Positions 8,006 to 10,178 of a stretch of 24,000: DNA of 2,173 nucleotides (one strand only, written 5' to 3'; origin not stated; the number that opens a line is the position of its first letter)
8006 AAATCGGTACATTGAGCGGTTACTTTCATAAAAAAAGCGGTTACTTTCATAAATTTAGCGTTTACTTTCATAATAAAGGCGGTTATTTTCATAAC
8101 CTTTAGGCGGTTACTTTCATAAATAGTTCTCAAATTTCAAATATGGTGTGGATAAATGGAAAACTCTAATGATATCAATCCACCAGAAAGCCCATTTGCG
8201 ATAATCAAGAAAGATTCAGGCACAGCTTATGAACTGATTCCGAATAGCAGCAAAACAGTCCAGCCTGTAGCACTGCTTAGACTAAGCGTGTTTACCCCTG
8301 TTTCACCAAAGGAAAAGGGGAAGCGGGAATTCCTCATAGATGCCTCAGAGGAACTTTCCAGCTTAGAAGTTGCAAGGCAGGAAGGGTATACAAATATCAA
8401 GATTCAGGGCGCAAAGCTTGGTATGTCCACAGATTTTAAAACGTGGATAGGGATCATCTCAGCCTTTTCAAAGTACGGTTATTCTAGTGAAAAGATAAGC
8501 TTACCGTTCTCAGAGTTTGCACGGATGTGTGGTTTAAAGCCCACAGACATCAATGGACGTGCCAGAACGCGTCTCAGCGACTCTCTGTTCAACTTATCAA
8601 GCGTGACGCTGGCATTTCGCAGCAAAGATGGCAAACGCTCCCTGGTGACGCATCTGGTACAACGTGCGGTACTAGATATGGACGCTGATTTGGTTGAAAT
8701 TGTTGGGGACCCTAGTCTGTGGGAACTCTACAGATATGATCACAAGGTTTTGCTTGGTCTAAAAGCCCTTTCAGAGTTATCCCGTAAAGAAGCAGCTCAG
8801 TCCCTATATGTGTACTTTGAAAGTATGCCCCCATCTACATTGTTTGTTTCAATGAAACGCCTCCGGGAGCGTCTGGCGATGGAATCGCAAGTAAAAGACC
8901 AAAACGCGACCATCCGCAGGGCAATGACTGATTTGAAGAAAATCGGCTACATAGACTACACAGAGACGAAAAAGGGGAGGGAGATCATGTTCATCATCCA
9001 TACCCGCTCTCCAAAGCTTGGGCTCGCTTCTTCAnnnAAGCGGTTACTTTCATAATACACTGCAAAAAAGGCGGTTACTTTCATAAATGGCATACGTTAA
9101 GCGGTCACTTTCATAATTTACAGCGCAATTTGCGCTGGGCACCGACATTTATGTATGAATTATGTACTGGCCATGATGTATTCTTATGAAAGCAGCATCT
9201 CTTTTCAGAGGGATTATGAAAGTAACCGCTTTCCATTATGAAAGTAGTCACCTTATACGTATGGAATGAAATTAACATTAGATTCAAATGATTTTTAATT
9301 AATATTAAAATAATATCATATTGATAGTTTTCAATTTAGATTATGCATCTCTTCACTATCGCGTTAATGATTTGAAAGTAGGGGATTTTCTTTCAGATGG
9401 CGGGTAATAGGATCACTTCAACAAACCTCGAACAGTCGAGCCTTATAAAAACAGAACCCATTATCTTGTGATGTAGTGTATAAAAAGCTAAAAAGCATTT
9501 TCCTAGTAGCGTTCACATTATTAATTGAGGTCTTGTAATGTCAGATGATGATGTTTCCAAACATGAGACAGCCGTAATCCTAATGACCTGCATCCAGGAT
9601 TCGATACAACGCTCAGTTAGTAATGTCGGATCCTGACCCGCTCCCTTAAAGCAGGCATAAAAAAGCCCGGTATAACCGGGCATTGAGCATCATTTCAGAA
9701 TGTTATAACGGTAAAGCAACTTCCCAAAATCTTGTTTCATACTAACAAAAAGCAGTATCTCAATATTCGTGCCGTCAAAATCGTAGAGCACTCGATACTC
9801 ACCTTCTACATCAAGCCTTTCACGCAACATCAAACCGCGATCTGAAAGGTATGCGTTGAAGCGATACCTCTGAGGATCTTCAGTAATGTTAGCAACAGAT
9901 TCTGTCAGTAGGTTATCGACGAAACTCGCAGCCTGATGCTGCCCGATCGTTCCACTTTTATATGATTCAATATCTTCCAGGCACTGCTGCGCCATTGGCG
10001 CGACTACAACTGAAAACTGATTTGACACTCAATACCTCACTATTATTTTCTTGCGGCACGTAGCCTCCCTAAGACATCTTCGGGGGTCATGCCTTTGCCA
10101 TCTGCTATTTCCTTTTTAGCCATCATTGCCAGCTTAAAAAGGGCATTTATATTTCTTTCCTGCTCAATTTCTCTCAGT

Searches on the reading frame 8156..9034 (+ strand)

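Call 38: search_protein_families(library=pfam, proteins=[window:8156-9034:+], max_evalue=0.01)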
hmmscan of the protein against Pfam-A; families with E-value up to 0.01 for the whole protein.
window:8156-9034:+ (293 aa): 2 families
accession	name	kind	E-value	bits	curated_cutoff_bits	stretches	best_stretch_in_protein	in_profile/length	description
PF01051.27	Rep3_N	-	4e-07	30.9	22.4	1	104-219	27-138/141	Initiator Replication protein, WH1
PF21205.3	Rep3_C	-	0.0067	17.1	21.1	0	232-277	1-52/59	Initiator Rep protein, WH2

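Call 72: search_protein_families(library=ncbifam, proteins=[window:8156-9034:+], max_evalue=0.01)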
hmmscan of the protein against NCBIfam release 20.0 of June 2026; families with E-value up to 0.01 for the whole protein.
window:8156-9034:+ (293 aa): 0 families

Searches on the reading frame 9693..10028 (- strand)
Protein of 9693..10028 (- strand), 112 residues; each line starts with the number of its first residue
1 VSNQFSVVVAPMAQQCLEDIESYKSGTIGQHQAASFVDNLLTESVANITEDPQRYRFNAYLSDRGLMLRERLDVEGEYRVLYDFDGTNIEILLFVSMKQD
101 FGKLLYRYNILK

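Call 38: search_protein_families(library=pfam, proteins=[window:9693-10028:-], max_evalue=0.01)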
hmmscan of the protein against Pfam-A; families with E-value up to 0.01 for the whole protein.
window:9693-10028:- (112 aa): 1 family
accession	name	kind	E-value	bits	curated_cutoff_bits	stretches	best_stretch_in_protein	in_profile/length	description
PF05016.21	ParE_toxin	-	6.2e-05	23.9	23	1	8-101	2-89/89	ParE toxin of type II toxin-antitoxin system, parDE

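Call 72: search_protein_families(library=ncbifam, proteins=[window:9693-10028:-], max_evalue=0.01)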
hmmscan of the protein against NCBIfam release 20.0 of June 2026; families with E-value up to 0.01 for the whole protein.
window:9693-10028:- (112 aa): 0 families

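Call 73: search_protein_families(library=padloc, proteins=[window:9693-10028:-], max_evalue=0.01)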
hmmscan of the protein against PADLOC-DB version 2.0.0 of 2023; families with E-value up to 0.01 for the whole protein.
window:9693-10028:- (112 aa): 0 families
